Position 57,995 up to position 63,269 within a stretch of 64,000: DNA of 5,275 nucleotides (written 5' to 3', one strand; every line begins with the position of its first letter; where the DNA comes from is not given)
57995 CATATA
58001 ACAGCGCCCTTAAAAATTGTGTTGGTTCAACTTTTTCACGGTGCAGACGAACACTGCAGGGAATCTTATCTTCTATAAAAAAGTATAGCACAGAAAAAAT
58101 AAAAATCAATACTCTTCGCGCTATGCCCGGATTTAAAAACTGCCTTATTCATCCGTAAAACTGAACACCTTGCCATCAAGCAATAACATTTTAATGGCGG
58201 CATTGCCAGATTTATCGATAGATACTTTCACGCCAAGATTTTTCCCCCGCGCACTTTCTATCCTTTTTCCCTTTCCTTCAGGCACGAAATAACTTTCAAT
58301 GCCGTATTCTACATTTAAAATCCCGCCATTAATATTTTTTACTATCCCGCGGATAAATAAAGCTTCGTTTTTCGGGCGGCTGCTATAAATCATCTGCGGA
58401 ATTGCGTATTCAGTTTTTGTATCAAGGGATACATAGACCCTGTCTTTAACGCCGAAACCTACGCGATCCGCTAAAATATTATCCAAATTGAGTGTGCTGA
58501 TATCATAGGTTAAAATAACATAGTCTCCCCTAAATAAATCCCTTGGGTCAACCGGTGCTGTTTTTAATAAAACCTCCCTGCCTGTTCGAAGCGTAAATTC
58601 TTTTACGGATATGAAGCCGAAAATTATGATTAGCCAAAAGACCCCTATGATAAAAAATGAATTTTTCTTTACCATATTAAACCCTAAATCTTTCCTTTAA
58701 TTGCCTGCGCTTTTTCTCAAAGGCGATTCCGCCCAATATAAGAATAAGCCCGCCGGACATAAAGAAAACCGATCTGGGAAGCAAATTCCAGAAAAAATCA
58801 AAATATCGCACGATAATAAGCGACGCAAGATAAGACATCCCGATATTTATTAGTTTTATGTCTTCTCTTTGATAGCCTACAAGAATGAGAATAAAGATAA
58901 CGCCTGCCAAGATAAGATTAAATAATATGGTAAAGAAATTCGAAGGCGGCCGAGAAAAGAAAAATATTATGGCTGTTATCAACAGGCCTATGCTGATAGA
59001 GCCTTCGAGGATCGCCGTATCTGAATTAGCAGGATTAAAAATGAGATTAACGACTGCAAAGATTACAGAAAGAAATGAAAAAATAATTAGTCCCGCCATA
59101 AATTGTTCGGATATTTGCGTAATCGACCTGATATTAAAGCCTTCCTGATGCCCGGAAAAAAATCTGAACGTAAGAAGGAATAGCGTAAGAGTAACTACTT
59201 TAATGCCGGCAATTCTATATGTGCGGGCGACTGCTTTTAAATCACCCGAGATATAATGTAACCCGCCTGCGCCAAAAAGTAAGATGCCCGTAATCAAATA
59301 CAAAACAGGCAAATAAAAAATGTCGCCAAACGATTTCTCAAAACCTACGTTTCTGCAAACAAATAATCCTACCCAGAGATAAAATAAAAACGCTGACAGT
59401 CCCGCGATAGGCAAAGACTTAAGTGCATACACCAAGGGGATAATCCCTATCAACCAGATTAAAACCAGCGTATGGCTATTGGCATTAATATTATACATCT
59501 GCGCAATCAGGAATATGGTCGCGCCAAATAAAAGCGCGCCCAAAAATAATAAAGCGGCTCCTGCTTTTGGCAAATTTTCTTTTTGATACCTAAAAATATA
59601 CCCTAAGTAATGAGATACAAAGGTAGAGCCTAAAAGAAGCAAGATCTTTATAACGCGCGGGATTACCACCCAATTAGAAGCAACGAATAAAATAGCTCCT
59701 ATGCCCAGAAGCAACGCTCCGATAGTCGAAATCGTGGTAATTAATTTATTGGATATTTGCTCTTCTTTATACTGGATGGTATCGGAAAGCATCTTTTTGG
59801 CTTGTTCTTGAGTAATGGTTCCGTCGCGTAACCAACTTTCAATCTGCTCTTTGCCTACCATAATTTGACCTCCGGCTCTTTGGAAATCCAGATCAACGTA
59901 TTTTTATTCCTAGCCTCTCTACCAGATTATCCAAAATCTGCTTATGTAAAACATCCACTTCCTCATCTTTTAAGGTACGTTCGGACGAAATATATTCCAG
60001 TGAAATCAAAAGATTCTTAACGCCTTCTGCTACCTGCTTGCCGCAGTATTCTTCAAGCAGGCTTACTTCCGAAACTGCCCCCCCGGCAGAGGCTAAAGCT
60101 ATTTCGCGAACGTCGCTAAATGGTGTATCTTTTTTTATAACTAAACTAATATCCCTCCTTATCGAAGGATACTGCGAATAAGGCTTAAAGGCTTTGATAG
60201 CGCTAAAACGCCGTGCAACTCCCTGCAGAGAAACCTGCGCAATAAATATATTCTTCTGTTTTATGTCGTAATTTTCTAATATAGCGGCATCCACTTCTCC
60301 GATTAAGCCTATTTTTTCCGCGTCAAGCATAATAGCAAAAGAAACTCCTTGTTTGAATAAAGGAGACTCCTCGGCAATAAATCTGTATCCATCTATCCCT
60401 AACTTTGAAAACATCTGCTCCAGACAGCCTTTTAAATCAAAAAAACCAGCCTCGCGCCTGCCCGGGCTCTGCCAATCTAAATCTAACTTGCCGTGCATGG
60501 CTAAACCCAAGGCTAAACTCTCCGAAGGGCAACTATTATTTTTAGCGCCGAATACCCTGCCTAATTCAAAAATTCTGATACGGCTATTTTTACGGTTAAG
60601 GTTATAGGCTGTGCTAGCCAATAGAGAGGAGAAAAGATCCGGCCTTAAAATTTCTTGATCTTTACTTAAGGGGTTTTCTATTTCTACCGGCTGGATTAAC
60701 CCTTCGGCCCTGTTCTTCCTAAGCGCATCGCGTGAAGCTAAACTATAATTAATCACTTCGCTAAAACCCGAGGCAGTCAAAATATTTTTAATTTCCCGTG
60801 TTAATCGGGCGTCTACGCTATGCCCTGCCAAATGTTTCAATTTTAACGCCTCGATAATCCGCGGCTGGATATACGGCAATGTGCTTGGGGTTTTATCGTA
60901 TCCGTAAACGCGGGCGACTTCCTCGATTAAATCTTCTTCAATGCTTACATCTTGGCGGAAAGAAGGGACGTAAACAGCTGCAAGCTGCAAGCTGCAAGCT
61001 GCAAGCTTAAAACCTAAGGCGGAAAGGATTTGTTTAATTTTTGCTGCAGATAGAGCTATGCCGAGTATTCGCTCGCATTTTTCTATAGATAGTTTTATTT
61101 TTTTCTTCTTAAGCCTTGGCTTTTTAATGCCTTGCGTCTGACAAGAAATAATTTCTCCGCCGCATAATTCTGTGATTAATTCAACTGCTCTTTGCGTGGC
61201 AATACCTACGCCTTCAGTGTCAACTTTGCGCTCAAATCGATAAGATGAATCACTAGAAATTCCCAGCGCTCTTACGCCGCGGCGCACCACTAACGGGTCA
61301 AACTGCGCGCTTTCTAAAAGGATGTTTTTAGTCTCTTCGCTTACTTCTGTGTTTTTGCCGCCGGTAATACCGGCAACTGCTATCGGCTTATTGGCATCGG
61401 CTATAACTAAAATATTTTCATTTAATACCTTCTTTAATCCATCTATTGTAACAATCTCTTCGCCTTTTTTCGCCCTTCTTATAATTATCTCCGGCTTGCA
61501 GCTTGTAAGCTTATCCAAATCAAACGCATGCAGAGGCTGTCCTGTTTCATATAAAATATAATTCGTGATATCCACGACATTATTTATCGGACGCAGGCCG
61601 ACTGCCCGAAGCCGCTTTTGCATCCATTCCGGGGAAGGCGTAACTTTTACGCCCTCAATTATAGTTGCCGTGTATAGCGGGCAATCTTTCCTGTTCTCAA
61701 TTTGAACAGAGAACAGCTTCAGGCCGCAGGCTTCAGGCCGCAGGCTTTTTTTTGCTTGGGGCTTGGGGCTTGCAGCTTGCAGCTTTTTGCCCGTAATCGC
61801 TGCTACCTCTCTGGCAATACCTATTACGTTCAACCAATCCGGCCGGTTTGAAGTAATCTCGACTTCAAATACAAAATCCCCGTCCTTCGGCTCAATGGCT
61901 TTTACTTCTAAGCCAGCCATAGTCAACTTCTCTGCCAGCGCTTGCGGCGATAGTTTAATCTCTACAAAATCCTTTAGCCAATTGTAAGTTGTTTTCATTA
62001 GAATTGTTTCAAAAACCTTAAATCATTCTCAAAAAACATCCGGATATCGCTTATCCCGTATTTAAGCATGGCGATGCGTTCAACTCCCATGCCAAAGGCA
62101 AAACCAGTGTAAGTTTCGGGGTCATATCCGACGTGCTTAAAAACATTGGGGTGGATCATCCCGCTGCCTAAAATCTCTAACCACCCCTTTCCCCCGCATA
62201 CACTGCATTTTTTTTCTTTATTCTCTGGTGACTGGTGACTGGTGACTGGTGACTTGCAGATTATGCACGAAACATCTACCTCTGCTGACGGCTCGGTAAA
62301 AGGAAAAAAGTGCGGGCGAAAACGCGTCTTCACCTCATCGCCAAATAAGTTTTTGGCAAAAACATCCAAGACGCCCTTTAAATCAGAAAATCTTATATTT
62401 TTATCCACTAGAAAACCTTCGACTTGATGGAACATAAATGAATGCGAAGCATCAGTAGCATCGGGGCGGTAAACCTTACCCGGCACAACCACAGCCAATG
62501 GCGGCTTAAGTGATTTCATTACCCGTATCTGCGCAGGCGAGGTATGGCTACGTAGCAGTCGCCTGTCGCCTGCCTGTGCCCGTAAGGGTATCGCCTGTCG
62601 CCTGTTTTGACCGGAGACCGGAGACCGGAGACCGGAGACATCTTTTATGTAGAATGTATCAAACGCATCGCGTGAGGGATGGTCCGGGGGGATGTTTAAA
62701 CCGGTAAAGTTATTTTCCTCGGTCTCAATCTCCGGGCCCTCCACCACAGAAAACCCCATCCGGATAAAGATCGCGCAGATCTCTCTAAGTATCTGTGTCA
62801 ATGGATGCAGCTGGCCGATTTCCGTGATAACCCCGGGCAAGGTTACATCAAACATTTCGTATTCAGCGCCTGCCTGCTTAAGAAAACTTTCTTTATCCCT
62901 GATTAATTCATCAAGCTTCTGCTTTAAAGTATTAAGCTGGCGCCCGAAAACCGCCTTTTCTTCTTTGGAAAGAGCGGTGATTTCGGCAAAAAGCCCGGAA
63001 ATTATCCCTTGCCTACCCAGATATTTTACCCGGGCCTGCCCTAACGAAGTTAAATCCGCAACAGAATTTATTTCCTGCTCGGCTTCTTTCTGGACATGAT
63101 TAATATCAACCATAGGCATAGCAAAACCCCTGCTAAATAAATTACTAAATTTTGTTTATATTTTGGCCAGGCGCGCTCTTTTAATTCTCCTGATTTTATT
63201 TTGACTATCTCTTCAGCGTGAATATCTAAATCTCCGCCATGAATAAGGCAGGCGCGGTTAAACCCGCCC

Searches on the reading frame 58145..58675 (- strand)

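Call 16: search_protein_families(library=pfam, proteins=[window:58145-58675:-], max_evalue=0.00001)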
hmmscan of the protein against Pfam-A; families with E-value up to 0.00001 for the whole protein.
window:58145-58675:- (176 aa): 1 family
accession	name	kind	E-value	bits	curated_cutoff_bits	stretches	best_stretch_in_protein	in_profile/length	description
PF14345.11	GDYXXLXY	-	3.8e-34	118.1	27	1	15-164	2-153/153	GDYXXLXY protein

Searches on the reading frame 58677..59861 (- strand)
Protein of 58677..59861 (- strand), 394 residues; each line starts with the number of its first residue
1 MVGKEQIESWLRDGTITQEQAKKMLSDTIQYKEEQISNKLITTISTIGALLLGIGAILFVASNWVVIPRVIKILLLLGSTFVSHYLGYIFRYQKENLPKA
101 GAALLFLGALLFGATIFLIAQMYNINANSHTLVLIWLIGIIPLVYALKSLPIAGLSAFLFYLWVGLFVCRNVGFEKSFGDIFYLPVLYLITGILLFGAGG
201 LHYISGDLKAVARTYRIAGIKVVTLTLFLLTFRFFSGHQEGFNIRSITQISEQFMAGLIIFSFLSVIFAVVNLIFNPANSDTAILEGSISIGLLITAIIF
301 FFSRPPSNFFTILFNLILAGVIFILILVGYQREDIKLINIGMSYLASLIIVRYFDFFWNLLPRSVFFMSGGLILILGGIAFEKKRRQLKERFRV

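Call 16: search_protein_families(library=pfam, proteins=[window:58677-59861:-], max_evalue=0.00001)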
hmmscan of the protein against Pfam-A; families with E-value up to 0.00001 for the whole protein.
window:58677-59861:- (394 aa): 1 family
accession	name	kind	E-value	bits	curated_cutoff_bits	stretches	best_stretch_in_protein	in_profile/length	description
PF09925.14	DUF2157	-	1.2e-37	129.3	32.4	1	9-151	2-144/146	Predicted membrane protein (DUF2157)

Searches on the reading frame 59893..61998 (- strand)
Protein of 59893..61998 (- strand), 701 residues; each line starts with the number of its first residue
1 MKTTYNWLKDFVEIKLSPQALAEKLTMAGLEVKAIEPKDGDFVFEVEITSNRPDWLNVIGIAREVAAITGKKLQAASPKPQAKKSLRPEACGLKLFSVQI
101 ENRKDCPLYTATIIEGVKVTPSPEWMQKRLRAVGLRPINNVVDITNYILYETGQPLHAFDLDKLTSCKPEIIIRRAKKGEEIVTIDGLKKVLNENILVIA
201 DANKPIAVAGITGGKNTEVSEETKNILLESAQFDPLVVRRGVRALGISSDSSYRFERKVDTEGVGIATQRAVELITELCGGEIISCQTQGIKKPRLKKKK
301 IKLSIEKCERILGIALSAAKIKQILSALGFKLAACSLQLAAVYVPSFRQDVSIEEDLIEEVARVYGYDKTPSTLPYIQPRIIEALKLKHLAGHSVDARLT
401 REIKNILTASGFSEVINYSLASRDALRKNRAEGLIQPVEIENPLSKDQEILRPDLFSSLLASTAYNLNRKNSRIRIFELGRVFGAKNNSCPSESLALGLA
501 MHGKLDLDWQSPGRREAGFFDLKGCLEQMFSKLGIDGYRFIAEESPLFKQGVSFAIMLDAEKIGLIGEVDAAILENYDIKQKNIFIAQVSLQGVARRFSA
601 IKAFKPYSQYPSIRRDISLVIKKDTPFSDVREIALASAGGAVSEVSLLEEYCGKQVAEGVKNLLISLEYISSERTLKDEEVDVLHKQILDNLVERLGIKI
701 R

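Call 16: search_protein_families(library=pfam, proteins=[window:59893-61998:-], max_evalue=0.00001)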
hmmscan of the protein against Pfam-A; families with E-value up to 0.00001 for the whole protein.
window:59893-61998:- (701 aa): 4 families
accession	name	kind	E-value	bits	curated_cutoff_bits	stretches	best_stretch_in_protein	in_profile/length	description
PF03483.22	B3_4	-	3.4e-70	235.6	29.3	1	106-280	2-174/174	B3/4 domain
PF17759.6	tRNA_synthFbeta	-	1.7e-50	171.9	22.4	1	395-589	17-212/214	Phenylalanyl tRNA synthetase beta chain CLM domain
PF03484.21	B5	-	3.9e-26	91.5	28.6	1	301-367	1-67/67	tRNA synthetase B5 domain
PF03147.19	FDX-ACB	-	6.2e-24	84.7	31.1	1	608-701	1-94/94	Ferredoxin-fold anticodon binding domain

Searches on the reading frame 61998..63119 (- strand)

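Call 16: search_protein_families(library=pfam, proteins=[window:61998-63119:-], max_evalue=0.00001)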
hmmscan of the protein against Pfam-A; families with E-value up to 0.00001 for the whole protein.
window:61998-63119:- (373 aa): 2 families
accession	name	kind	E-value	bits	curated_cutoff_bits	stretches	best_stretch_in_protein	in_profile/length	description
PF01409.25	tRNA-synt_2d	-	3.1e-98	328.6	19.8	1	90-373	2-246/246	tRNA synthetases class II core domain (F)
PF02912.23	Phe_tRNA-synt_N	-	3.3e-15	56.2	22.3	1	22-84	2-64/69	Aminoacyl tRNA synthetase class II, N-terminal domain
